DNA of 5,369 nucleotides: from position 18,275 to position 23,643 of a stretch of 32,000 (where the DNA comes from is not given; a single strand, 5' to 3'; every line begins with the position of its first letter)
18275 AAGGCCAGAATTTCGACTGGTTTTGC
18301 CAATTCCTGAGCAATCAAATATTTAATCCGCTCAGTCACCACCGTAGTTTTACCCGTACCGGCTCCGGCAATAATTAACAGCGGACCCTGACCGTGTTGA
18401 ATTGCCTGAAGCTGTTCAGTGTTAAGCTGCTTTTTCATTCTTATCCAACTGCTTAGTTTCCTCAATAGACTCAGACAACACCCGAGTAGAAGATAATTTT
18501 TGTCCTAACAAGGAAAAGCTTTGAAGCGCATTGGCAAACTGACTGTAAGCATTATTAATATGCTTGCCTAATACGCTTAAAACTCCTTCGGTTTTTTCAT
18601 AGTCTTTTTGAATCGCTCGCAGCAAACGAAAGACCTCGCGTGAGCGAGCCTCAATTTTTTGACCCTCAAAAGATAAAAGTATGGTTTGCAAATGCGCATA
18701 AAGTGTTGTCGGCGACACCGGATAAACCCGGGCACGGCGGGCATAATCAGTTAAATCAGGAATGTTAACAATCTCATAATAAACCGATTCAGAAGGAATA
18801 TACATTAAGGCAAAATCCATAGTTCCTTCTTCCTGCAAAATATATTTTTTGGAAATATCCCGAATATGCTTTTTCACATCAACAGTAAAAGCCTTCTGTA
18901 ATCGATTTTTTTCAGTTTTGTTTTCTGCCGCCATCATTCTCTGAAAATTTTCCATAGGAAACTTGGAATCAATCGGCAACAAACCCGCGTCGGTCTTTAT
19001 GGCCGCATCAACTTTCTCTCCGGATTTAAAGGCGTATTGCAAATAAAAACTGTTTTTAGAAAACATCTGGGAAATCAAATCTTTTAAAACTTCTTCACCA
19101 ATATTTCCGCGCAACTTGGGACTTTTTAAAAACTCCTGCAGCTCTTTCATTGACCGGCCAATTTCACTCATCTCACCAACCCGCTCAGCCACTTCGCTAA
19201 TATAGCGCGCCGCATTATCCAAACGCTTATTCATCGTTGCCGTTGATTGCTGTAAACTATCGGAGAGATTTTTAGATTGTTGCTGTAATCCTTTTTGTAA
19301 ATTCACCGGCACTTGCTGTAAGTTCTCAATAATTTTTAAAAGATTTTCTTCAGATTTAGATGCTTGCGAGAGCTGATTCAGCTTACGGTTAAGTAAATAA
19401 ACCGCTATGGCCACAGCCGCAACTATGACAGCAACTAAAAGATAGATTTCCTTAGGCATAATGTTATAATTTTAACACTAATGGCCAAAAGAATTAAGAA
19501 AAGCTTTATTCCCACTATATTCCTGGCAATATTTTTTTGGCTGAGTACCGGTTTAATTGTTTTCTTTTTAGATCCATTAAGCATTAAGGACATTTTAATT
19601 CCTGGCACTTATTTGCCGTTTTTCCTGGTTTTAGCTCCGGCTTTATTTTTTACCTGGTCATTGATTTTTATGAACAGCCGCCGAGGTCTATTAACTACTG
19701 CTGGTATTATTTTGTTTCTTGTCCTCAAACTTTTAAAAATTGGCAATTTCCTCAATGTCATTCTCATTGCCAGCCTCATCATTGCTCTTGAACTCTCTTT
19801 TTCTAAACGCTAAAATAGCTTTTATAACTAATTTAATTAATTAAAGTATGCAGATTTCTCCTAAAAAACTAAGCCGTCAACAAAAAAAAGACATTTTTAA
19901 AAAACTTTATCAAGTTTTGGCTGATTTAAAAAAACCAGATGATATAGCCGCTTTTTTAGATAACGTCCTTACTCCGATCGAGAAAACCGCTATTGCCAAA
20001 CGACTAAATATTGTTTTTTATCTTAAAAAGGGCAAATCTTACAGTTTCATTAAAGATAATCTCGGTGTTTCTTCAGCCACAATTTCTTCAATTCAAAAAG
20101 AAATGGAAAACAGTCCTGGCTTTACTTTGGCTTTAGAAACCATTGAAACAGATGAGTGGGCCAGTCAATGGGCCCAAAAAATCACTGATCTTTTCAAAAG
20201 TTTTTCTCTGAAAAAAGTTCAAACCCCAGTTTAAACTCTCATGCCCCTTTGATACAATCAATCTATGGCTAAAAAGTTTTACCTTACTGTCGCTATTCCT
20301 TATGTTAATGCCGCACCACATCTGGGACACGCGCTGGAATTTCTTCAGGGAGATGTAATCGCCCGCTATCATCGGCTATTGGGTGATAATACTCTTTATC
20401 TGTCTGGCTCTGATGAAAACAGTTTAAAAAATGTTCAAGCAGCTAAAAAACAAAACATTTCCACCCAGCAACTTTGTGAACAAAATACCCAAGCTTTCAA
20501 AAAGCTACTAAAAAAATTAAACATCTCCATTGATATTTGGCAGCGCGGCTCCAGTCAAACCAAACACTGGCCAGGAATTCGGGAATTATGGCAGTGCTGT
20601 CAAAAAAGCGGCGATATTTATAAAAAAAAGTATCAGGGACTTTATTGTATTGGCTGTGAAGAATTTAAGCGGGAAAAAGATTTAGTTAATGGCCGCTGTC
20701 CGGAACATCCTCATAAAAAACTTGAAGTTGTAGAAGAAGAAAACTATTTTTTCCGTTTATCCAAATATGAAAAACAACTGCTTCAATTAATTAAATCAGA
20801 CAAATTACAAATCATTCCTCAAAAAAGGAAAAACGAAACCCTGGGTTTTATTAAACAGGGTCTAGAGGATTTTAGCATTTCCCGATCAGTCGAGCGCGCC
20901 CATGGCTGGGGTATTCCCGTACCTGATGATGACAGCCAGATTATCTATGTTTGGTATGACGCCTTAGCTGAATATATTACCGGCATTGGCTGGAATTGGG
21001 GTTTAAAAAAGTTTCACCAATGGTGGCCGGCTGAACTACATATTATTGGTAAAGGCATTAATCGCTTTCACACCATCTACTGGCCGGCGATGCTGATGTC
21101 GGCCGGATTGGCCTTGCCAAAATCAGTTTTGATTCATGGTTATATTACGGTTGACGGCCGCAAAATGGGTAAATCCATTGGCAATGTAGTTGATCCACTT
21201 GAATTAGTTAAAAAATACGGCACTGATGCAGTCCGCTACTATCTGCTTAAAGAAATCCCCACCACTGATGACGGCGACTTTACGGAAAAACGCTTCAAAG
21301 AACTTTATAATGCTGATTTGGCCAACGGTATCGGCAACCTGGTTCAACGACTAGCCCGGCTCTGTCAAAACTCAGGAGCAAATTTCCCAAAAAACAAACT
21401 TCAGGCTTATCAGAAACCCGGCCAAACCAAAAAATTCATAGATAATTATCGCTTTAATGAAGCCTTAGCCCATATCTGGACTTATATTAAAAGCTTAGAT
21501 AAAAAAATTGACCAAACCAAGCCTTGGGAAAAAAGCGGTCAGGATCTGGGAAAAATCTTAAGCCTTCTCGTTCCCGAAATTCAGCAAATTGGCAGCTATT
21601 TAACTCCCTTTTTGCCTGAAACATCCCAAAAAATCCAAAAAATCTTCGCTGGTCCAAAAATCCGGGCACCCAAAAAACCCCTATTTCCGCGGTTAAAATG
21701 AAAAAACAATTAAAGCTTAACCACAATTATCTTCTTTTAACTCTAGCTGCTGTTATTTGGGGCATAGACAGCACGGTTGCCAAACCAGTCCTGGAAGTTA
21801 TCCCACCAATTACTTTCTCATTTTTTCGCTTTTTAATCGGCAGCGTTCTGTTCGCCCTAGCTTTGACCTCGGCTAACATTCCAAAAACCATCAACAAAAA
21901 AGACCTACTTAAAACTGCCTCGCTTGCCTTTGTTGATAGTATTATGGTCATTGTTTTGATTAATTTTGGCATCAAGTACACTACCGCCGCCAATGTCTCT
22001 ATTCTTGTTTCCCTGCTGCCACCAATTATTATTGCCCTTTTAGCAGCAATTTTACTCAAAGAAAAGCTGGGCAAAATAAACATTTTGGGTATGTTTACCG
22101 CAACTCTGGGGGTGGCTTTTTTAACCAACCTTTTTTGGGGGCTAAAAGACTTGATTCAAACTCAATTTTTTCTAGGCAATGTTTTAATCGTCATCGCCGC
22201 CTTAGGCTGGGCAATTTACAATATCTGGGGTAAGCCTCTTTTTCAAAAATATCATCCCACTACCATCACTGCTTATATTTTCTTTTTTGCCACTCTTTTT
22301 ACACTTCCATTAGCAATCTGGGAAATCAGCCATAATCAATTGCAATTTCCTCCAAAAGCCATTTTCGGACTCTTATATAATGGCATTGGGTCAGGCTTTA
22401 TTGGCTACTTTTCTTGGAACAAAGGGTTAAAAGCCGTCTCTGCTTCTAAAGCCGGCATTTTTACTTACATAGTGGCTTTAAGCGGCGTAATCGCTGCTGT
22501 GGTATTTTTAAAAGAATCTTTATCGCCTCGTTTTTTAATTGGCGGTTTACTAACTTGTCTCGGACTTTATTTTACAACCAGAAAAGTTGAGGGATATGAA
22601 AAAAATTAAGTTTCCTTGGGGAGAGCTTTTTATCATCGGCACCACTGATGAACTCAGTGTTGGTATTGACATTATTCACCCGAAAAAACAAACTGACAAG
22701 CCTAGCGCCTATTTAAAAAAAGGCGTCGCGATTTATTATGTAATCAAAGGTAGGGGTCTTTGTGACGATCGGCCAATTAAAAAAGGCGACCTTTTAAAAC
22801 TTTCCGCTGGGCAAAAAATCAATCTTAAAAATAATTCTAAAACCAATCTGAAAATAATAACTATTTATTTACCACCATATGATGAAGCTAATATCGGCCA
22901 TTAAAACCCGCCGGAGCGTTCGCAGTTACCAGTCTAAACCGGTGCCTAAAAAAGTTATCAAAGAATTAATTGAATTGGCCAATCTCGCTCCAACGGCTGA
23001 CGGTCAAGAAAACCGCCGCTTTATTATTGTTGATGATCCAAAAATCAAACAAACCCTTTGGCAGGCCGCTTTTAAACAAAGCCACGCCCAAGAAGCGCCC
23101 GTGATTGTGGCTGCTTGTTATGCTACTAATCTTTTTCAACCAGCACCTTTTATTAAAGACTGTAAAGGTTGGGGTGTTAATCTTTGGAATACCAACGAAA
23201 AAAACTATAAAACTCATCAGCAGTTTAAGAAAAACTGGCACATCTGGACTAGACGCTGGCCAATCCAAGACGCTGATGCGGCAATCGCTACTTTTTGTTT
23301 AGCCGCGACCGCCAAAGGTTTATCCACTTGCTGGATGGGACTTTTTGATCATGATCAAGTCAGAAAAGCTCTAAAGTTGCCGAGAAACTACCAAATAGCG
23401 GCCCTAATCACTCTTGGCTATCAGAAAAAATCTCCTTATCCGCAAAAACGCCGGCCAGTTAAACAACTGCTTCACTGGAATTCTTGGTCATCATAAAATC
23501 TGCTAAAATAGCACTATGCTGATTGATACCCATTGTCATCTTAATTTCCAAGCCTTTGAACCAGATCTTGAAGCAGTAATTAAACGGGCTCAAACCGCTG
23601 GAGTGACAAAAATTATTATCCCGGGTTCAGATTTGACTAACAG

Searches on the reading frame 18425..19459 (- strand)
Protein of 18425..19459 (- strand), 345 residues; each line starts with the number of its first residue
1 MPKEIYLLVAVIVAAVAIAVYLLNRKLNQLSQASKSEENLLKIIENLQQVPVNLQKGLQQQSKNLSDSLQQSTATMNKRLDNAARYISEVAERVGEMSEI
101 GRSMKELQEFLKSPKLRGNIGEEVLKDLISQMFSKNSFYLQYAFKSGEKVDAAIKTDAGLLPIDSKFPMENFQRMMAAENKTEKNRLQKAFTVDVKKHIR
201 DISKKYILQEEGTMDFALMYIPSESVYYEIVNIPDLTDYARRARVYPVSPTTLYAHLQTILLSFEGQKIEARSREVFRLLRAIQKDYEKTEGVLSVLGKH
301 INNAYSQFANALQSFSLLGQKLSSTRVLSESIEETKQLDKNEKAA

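Call 5: search_protein_families(library=pfam, proteins=[window:18425-19459:-], max_evalue=0.01)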
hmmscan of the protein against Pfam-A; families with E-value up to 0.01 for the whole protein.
window:18425-19459:- (345 aa): 3 families
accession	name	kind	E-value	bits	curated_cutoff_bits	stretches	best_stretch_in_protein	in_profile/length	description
PF02646.22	RmuC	-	1.8e-55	188.5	26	1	58-342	3-288/291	RmuC family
PF10157.14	BORCS6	-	0.00077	20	35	0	37-109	13-85/101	BLOC-1-related complex sub-unit 6 C-terminal helix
PF04513.17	Baculo_PEP_C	-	0.0018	18.8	38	1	20-97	25-104/140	Baculovirus polyhedron envelope protein, PEP, C terminus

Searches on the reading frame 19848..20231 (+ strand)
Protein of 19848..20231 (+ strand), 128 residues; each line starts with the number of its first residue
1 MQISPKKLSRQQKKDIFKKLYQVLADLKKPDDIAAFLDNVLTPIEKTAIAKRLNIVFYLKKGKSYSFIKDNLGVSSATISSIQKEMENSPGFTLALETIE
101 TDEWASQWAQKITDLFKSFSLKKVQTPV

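Call 5: search_protein_families(library=pfam, proteins=[window:19848-20231:+], max_evalue=0.01)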
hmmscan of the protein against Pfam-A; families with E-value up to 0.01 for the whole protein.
window:19848-20231:+ (128 aa): 2 families
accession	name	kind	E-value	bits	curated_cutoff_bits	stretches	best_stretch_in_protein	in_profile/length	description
PF01371.25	Trp_repressor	-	5.2e-14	52.5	27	1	18-97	4-85/88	Trp repressor protein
PF04545.22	Sigma70_r4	-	0.0076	16.2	24.1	0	40-84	4-42/50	Sigma-70, region 4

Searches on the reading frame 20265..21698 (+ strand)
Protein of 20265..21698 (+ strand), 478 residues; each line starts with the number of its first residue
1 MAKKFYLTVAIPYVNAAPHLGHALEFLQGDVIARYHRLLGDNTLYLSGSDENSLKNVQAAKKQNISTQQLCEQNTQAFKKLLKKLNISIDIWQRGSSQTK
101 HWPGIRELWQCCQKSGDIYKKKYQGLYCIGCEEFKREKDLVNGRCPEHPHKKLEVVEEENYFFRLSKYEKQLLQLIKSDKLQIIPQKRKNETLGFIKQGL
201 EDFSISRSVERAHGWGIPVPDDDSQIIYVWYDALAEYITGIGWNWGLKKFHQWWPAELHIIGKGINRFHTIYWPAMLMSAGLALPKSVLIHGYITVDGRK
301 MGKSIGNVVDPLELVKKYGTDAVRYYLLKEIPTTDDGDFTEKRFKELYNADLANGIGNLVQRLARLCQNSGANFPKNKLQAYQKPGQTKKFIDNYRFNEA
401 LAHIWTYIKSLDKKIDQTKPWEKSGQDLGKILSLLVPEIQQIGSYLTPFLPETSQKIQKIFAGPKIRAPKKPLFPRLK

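Call 5: search_protein_families(library=pfam, proteins=[window:20265-21698:+], max_evalue=0.01)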
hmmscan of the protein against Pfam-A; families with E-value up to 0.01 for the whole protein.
window:20265-21698:+ (478 aa): 5 families
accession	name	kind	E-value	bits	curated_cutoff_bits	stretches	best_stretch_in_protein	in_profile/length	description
PF09334.17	tRNA-synt_1g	-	4.5e-100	335.6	20.1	2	153-363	176-390/391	tRNA synthetases class I (M)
PF00133.28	tRNA-synt_1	-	1e-27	97.4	22.7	2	223-332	295-406/414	tRNA synthetases class I (I, L, M and V)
PF01406.26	tRNA-synt_1e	-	1.1e-15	58.3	27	2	12-155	17-152/301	tRNA synthetases class I (C) catalytic domain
PF08264.19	Anticodon_1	-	0.0032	17.8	25.1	0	387-458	14-87/148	Anticodon-binding domain of tRNA ligase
PF01921.24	tRNA-synt_1f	-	0.0098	15.3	27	0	293-335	274-317/360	tRNA synthetases class I (K)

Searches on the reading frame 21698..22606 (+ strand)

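Call 5: search_protein_families(library=pfam, proteins=[window:21698-22606:+], max_evalue=0.01)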
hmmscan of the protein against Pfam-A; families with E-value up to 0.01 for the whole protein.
window:21698-22606:+ (303 aa): 1 family
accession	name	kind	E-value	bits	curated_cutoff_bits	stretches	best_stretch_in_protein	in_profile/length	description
PF00892.27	EamA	-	2e-49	167.8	28.2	2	159-294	2-134/135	EamA-like transporter family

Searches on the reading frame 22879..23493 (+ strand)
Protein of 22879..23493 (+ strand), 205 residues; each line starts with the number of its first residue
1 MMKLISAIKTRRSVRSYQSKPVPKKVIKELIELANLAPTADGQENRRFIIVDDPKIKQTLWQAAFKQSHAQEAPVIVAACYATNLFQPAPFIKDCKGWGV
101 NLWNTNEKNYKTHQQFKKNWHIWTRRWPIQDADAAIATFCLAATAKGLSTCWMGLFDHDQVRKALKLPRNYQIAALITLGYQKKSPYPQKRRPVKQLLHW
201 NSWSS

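Call 5: search_protein_families(library=pfam, proteins=[window:22879-23493:+], max_evalue=0.01)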
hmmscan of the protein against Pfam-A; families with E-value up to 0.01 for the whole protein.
window:22879-23493:+ (205 aa): 2 families
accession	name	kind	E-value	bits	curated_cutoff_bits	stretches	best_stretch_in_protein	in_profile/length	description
PF00881.29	Nitroreductase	-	7.4e-29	101.5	23.5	1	8-181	1-167/167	Nitroreductase family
PF14512.11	TM1586_NiRdase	-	3.6e-19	69.7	27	2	139-201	91-152/215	Putative TM nitroreductase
